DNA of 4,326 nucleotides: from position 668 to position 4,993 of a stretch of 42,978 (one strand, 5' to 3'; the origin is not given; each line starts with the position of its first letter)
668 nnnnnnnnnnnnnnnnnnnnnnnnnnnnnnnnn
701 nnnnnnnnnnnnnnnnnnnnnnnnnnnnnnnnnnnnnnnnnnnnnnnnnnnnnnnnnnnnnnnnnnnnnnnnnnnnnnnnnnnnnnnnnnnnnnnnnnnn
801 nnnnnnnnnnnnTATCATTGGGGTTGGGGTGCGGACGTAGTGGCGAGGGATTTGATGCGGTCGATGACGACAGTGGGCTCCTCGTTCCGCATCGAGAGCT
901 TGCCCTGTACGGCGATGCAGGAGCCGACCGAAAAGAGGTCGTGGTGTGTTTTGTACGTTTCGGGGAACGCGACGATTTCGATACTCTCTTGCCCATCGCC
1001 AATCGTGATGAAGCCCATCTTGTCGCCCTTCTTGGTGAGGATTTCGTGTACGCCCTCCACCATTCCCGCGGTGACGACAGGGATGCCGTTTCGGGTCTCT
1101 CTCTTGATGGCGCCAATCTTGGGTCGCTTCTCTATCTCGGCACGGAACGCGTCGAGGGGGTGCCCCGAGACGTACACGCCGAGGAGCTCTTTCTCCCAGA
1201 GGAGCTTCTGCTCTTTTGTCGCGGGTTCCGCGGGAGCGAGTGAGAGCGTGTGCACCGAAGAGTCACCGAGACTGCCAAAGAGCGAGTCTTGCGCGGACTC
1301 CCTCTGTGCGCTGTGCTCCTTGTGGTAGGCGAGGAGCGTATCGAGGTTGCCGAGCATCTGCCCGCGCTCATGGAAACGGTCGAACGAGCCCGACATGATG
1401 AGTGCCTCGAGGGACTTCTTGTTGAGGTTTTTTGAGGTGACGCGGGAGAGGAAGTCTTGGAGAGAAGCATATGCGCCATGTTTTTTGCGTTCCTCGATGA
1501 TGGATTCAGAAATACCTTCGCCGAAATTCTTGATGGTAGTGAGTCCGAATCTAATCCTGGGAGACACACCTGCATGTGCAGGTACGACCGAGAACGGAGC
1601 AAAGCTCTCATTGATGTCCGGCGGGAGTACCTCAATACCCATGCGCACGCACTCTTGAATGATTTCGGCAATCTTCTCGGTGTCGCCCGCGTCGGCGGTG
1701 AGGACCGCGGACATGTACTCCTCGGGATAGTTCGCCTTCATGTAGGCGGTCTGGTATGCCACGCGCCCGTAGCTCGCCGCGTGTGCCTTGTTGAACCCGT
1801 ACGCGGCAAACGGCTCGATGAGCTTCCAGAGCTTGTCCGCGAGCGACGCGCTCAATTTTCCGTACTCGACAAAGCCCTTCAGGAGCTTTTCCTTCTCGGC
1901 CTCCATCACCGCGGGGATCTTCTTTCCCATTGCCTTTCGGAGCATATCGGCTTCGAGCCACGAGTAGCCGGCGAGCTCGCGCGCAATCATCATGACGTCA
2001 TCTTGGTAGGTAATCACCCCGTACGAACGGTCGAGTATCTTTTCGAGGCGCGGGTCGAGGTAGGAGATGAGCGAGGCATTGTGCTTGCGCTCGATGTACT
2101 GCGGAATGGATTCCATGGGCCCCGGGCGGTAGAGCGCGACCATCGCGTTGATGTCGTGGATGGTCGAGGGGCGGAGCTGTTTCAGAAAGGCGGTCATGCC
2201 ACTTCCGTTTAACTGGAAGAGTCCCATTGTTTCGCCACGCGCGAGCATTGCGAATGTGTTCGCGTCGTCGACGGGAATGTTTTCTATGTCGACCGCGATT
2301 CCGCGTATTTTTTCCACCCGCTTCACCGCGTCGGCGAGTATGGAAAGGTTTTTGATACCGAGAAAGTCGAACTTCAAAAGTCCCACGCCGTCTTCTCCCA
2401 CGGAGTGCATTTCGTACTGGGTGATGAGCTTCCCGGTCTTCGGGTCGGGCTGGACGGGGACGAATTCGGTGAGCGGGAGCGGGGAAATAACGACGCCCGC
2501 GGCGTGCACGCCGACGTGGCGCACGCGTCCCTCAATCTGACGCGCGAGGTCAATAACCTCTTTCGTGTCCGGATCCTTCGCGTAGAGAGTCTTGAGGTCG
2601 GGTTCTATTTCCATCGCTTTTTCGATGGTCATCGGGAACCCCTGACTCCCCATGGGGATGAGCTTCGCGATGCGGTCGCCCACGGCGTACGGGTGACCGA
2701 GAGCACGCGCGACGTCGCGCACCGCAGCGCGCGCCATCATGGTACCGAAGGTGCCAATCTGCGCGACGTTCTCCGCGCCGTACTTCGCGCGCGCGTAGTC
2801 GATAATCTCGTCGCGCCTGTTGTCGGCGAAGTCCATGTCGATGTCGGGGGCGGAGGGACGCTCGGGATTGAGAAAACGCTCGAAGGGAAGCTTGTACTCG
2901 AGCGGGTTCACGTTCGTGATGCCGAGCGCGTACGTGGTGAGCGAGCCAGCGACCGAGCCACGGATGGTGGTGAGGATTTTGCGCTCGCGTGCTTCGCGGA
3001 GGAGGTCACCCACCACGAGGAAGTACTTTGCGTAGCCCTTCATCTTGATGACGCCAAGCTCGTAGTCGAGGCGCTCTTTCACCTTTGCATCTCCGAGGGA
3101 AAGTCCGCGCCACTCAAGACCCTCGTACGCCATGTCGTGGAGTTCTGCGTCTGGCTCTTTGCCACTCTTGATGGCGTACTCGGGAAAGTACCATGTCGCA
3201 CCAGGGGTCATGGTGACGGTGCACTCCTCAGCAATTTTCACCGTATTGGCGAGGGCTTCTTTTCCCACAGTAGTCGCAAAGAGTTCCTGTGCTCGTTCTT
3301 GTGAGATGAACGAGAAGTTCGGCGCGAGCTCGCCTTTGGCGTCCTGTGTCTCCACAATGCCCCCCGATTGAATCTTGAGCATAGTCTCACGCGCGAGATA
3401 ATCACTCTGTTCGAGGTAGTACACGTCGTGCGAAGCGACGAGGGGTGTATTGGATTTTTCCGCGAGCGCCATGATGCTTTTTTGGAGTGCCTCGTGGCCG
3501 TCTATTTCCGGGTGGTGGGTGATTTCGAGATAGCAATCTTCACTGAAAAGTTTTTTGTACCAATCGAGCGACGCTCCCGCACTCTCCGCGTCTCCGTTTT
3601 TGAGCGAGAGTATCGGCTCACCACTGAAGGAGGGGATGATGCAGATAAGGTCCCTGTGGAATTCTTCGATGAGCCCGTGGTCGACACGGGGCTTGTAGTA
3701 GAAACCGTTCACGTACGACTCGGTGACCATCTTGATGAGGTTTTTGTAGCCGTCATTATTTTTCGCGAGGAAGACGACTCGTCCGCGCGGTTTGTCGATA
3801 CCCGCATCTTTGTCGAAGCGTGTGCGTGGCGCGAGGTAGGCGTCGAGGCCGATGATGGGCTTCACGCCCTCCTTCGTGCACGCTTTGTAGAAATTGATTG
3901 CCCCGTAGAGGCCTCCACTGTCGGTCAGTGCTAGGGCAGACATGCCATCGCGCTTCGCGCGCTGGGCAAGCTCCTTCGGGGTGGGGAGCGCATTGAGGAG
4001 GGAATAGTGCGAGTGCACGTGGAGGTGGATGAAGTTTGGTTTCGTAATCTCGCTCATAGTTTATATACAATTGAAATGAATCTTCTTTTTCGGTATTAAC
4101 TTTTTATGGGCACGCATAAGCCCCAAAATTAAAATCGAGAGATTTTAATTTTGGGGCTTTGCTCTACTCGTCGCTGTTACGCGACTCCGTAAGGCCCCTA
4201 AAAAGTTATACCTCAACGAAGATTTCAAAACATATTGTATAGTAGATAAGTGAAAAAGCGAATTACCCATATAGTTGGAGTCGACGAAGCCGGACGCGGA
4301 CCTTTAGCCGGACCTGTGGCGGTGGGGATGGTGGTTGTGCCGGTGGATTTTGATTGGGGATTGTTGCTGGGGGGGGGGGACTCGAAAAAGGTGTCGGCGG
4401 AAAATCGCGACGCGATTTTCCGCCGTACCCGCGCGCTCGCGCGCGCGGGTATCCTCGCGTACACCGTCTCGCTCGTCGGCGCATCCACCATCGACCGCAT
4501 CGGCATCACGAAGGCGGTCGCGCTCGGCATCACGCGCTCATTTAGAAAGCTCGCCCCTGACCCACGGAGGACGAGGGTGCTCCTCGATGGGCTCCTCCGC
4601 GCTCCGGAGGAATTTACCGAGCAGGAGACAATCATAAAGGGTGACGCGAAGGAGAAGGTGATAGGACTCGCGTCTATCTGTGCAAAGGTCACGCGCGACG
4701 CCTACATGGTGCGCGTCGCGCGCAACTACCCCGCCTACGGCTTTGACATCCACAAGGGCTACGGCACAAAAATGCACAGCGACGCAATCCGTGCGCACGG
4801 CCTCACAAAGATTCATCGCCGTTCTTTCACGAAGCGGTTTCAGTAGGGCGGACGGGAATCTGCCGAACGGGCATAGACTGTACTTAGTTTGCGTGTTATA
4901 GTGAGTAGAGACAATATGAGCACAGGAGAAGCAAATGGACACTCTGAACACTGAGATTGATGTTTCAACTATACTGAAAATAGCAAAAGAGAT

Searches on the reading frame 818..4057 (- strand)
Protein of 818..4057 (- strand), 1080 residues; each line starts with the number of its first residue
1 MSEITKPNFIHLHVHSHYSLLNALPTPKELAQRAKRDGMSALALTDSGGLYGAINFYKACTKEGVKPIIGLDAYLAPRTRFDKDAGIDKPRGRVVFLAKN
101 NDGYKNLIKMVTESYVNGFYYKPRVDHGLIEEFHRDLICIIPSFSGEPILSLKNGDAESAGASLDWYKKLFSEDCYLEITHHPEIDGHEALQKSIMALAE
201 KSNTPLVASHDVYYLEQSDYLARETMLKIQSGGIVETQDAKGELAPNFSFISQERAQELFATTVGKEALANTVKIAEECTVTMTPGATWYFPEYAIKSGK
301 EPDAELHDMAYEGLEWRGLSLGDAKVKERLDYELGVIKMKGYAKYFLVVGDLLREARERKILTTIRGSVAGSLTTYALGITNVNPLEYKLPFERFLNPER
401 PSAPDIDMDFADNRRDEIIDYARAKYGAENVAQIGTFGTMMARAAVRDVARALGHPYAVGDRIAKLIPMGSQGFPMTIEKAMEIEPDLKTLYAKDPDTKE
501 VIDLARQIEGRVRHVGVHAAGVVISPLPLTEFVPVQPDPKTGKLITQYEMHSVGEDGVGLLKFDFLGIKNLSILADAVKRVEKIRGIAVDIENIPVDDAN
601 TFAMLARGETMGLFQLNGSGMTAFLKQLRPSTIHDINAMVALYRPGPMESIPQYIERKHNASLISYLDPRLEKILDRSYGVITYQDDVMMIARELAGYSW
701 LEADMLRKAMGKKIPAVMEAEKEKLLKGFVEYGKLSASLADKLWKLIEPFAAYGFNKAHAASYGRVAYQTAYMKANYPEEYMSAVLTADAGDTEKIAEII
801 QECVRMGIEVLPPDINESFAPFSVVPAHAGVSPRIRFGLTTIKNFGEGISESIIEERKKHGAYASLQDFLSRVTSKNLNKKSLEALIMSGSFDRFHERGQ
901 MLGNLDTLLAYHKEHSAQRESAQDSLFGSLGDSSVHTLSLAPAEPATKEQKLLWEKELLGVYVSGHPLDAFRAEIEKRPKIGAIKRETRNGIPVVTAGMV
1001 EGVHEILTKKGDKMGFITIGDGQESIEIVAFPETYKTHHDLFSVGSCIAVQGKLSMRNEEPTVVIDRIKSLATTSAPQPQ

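Call 58: search_protein_families(library=pfam, proteins=[window:818-4057:-], max_evalue=0.00001)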
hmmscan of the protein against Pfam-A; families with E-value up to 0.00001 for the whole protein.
window:818-4057:- (1080 aa): 5 families
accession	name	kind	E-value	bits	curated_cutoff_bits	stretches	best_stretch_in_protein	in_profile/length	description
PF07733.18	DNA_pol3_alpha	-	4.2e-90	302.3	23.9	1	305-567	2-260/260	Bacterial DNA polymerase III alpha NTPase domain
PF17657.6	DNA_pol3_finger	-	1.1e-53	181.4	22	1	570-731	1-164/166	Bacterial DNA polymerase III alpha subunit finger domain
PF02811.25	PHP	-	3.9e-45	154.6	26.4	1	11-182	1-164/164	PHP domain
PF14579.12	HHH_6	-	2.6e-26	92.1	25.6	1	807-898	1-87/90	Helix-hairpin-helix motif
PF01336.31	tRNA_anti-codon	-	1.1e-12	48.1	27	1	994-1070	1-74/75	OB-fold nucleic acid binding domain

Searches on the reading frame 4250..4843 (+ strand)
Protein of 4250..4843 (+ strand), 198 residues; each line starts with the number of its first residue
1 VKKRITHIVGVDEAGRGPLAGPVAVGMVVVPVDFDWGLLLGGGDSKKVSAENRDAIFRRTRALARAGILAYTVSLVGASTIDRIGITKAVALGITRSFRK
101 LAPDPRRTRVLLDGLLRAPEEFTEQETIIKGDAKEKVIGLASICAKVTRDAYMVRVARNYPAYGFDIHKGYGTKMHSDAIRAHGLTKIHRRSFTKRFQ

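Call 106: search_protein_families(library=pfam, proteins=[window:4250-4843:+], max_evalue=0.0001)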
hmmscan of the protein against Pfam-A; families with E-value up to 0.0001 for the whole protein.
window:4250-4843:+ (198 aa): 1 family
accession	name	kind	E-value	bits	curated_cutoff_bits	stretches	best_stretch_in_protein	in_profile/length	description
PF01351.25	RNase_HII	-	1.3e-32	113.7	25.8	1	9-195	1-198/199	Ribonuclease HII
